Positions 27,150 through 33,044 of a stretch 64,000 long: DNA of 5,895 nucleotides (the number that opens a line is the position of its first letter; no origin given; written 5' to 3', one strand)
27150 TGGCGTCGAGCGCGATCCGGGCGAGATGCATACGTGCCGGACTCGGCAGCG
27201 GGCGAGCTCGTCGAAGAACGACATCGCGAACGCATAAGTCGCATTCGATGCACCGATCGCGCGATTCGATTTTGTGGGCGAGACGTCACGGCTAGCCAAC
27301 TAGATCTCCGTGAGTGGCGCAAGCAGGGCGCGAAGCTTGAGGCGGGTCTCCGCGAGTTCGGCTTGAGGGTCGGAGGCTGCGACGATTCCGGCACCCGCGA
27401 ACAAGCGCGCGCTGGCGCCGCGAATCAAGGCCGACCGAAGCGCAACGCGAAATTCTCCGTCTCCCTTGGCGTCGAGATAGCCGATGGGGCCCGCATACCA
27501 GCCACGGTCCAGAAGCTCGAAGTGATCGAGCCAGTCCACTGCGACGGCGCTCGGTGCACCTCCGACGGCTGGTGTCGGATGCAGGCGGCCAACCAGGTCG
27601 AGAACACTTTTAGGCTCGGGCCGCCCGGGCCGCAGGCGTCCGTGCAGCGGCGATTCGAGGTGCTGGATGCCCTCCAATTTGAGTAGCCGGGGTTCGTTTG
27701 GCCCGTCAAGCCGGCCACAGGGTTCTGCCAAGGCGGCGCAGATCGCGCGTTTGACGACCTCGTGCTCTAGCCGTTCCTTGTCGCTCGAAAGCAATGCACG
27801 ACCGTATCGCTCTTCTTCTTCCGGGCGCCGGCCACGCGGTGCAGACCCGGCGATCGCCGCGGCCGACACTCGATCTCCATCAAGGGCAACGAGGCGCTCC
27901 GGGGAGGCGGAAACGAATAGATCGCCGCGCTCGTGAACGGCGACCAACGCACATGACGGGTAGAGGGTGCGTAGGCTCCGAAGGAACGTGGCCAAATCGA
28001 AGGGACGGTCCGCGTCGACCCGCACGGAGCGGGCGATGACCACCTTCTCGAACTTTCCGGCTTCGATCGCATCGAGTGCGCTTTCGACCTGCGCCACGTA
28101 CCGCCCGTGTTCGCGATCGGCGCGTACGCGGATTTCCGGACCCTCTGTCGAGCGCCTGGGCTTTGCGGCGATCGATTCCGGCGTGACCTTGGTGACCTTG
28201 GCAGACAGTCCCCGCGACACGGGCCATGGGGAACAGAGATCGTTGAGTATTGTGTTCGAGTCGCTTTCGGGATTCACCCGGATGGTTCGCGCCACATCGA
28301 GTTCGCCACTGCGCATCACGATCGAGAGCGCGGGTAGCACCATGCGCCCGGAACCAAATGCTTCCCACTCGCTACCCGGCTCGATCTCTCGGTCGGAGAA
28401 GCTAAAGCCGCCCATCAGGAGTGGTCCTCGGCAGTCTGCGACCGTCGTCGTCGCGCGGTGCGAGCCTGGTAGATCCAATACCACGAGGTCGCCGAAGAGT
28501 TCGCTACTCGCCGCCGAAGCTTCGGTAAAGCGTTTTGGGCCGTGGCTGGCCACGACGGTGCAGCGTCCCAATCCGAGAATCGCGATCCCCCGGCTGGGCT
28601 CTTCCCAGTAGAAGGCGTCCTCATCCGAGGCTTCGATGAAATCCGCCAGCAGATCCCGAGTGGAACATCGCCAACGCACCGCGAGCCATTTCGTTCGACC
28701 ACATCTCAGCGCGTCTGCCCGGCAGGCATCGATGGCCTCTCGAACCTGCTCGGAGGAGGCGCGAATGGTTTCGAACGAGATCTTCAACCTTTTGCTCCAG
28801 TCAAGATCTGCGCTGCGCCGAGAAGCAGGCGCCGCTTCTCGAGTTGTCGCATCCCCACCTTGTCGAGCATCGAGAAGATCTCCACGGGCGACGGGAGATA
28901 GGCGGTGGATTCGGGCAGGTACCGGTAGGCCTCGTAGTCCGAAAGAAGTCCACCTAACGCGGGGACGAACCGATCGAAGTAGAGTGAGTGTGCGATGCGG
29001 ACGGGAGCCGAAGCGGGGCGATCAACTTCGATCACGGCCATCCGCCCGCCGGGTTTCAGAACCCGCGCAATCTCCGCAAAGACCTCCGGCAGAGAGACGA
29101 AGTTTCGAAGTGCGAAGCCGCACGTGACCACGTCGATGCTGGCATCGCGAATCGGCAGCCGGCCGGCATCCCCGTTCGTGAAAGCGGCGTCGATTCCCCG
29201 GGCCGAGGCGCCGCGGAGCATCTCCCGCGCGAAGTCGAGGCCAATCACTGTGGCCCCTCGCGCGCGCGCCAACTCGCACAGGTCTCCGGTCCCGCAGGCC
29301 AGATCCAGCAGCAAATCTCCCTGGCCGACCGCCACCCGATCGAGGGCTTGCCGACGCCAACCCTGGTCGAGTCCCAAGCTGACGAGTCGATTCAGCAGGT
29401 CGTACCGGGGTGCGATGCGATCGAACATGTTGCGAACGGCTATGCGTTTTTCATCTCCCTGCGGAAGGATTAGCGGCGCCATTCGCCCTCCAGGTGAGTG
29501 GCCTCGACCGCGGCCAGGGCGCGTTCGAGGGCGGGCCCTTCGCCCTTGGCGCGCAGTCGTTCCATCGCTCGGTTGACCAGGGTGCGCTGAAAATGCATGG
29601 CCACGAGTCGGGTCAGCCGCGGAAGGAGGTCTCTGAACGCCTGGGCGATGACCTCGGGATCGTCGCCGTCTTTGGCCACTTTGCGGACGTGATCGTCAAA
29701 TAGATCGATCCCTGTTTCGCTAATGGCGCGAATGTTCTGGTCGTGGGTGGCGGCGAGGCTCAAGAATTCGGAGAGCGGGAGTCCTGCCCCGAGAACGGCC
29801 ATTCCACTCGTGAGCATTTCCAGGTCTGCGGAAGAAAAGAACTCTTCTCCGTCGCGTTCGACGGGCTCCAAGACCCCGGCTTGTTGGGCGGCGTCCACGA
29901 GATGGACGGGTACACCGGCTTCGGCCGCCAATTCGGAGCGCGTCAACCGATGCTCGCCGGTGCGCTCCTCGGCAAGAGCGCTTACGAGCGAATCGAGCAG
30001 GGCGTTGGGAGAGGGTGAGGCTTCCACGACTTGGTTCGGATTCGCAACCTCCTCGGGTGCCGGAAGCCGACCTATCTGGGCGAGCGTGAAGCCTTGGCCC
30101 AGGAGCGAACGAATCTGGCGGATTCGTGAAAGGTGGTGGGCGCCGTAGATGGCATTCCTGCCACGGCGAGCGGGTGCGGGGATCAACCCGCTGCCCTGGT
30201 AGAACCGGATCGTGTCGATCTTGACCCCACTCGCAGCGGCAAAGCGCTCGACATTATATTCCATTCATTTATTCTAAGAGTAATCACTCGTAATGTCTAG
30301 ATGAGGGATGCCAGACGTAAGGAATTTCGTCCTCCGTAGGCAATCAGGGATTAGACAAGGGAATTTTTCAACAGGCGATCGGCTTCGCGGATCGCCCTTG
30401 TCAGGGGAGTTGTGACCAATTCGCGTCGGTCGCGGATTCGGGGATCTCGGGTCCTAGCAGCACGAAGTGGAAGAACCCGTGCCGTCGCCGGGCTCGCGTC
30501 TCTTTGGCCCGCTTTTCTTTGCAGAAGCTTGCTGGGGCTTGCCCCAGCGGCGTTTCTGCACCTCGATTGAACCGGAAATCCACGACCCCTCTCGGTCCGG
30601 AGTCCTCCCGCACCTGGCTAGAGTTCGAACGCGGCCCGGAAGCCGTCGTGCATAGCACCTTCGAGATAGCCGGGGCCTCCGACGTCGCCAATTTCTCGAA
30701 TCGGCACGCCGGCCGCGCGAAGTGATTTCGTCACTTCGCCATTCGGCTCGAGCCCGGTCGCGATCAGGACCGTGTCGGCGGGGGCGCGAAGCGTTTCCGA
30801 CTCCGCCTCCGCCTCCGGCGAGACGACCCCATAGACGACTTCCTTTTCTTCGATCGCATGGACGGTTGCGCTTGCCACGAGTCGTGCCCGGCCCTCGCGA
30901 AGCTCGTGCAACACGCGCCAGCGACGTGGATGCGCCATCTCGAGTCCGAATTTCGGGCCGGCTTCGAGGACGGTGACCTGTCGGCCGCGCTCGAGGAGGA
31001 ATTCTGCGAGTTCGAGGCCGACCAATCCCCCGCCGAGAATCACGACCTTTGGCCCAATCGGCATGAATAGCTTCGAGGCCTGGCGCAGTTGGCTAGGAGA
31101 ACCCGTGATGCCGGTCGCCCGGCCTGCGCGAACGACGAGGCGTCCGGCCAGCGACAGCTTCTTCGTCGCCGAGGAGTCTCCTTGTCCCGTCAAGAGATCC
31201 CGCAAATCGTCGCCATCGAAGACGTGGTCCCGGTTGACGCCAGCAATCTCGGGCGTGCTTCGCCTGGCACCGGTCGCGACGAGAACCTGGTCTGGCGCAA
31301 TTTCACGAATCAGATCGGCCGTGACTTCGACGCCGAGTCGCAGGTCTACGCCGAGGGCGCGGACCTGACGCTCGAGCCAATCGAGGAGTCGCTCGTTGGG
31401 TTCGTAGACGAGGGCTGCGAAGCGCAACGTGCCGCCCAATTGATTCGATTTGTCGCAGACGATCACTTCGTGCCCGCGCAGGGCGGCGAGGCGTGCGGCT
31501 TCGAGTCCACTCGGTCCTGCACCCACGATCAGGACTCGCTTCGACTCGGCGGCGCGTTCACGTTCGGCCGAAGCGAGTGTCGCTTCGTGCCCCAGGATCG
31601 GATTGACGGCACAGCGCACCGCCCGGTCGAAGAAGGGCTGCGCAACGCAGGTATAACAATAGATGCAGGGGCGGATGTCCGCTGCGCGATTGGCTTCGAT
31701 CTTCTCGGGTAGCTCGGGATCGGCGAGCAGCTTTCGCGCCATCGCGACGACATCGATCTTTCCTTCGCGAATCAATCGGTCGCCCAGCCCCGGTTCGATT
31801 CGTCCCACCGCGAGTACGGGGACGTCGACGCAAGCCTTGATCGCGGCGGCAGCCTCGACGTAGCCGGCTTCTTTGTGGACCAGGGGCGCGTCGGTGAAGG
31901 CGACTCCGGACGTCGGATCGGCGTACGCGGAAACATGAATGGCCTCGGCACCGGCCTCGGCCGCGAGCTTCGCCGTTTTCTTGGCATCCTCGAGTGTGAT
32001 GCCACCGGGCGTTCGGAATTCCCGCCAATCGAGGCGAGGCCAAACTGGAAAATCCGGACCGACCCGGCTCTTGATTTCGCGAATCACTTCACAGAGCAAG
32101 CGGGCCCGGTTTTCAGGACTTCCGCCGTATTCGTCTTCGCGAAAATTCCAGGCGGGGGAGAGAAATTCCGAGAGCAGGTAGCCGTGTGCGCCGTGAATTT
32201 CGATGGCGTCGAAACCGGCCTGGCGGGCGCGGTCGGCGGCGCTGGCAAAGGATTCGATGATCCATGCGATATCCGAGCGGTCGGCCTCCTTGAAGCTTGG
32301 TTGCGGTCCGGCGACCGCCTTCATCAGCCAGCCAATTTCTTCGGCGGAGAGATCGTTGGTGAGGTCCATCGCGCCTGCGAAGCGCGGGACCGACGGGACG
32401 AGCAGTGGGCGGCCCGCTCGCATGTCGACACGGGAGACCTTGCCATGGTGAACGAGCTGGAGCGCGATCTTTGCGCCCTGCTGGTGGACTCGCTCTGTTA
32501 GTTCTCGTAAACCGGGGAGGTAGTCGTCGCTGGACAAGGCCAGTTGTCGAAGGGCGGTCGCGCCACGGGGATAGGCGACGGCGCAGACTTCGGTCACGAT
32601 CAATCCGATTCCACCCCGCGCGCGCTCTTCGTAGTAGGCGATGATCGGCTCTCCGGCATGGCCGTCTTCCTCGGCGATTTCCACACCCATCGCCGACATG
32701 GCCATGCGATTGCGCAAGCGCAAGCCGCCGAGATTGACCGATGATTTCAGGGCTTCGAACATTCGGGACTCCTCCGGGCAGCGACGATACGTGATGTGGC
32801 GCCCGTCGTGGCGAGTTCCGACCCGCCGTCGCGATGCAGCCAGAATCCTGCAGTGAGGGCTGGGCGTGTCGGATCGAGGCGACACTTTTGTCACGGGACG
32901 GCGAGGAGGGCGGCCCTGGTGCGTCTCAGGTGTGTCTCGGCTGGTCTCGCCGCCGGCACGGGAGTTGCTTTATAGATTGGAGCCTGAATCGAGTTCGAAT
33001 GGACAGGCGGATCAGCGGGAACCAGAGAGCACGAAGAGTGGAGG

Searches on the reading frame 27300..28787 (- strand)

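Call 71: search_protein_families(library=pfam, proteins=[window:27300-28787:-], max_evalue=0.0001)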
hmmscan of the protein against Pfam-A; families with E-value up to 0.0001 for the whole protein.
window:27300-28787:- (495 aa): 1 family
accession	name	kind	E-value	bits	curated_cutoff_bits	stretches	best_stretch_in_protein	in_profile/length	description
PF00425.24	Chorismate_bind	-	8e-70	235.8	27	1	229-484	4-257/257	chorismate binding enzyme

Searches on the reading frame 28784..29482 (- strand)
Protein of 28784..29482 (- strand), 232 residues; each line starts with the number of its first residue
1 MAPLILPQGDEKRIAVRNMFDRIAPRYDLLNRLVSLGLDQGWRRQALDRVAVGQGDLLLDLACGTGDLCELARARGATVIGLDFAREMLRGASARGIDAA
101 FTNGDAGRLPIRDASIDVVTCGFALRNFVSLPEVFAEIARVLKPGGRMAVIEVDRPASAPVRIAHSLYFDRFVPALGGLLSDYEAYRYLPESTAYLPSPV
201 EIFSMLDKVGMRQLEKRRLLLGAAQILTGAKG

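Call 71: search_protein_families(library=pfam, proteins=[window:28784-29482:-], max_evalue=0.0001)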
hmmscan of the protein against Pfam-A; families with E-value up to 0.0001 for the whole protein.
window:28784-29482:- (232 aa): 8 families
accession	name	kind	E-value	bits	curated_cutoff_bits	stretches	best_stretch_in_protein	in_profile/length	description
PF01209.24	Ubie_methyltran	-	1.1e-44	153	20.1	1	12-231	7-233/233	ubiE/COQ5 methyltransferase family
PF08241.18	Methyltransf_11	-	2.7e-21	76.4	21.2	1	59-149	1-94/95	Methyltransferase domain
PF13649.12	Methyltransf_25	-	3.6e-19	69.7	27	1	59-146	2-97/97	Methyltransferase domain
PF13847.12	Methyltransf_31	-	2e-16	60.4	27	1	58-154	7-113/145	Methyltransferase domain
PF08242.18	Methyltransf_12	-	5e-12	46.9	30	1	59-147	1-97/98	Methyltransferase domain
PF13489.12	Methyltransf_23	-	1.1e-11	45.2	27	1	55-165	23-131/164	Methyltransferase domain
PF05148.21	Methyltransf_8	-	7.8e-06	26.4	27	1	59-154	77-160/219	Hypothetical methyltransferase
PF07021.18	MetW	-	8.5e-05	22.7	21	0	52-141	11-101/193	Methionine biosynthesis protein MetW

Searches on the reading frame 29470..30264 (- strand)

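Call 71: search_protein_families(library=pfam, proteins=[window:29470-30264:-], max_evalue=0.0001)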
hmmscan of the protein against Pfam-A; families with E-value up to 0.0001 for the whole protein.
window:29470-30264:- (264 aa): 2 families
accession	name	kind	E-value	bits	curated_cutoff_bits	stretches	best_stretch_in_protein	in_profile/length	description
PF13411.12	MerR_1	-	1e-19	70.8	21.6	1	3-66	1-64/69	MerR HTH family regulatory protein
PF00376.29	MerR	-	4.5e-07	30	28.2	1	8-35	5-32/38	MerR family regulatory protein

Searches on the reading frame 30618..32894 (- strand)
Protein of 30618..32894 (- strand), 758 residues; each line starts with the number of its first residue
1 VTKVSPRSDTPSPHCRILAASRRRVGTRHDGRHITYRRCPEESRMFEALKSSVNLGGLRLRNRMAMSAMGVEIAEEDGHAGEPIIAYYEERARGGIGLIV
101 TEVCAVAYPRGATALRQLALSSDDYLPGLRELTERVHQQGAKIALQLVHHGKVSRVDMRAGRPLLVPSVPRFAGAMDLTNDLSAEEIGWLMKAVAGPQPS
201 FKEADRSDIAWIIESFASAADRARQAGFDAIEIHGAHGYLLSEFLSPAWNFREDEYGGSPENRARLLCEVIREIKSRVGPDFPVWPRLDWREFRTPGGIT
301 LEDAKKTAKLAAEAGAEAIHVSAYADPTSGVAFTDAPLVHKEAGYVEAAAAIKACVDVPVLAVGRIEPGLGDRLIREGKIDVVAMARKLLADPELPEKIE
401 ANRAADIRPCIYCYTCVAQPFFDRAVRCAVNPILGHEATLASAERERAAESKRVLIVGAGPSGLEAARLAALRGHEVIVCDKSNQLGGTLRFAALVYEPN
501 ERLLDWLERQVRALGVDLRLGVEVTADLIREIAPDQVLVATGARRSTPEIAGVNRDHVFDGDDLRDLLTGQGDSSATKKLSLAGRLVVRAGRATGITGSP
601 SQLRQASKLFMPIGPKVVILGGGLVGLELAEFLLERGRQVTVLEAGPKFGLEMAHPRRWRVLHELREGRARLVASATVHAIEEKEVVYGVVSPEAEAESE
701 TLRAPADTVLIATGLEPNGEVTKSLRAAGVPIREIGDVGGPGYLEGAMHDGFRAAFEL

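Call 71: search_protein_families(library=pfam, proteins=[window:30618-32894:-], max_evalue=0.0001)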
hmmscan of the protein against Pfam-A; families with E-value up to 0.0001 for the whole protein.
window:30618-32894:- (758 aa): 15 families
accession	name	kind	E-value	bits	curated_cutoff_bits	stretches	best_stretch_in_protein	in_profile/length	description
PF00724.26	Oxidored_FMN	-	1.2e-69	235.6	27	1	54-404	7-340/342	NADH:flavin oxidoreductase / NADH oxidase family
PF07992.20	Pyr_redox_2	-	5e-27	95.5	26.1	2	531-736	97-255/291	Pyridine nucleotide-disulphide oxidoreductase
PF00070.33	Pyr_redox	-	1.7e-15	57.7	22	1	616-690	1-77/82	Pyridine nucleotide-disulphide oxidoreductase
PF13450.12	NAD_binding_8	-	3.2e-15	56.6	21.9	2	456-491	1-36/68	NAD(P)-binding Rossmann-like domain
PF01266.30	DAO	-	8.1e-13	49.1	27.9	1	616-651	1-36/353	FAD dependent oxidoreductase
PF03486.20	HI0933_like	-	1.3e-09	38.3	50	0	453-491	2-40/244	HI0933-like protein Rossmann domain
PF01494.25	FAD_binding_3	-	3.5e-09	36.8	22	0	453-485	3-35/349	FAD binding domain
PF13738.12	Pyr_redox_3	-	1.3e-08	34.9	30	0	614-723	164-275/305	Pyridine nucleotide-disulphide oxidoreductase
PF00890.30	FAD_binding_2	-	1.5e-08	34.7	20.4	1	454-493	2-41/414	FAD binding domain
PF01262.27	AlaDh_PNT_C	-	5.8e-07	29.6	23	0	451-485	28-62/214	Alanine dehydrogenase/PNT, C-terminal domain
PF12831.13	FAD_oxidored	-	1e-06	28.8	27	1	454-490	2-38/416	FAD dependent oxidoreductase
PF13241.12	NAD_binding_7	-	6.7e-06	27.1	22.1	0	615-688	8-66/104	Putative NAD(P)-binding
PF01946.23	Thi4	-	2.4e-05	24.1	26.2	0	453-490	19-57/235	Thi4 family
PF13478.12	XdhC_C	-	7.7e-05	23.7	29.7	0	454-493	1-40/125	XdhC Rossmann domain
PF02254.24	TrkA_N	-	9.3e-05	23.2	23.8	0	617-648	1-32/116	TrkA-N domain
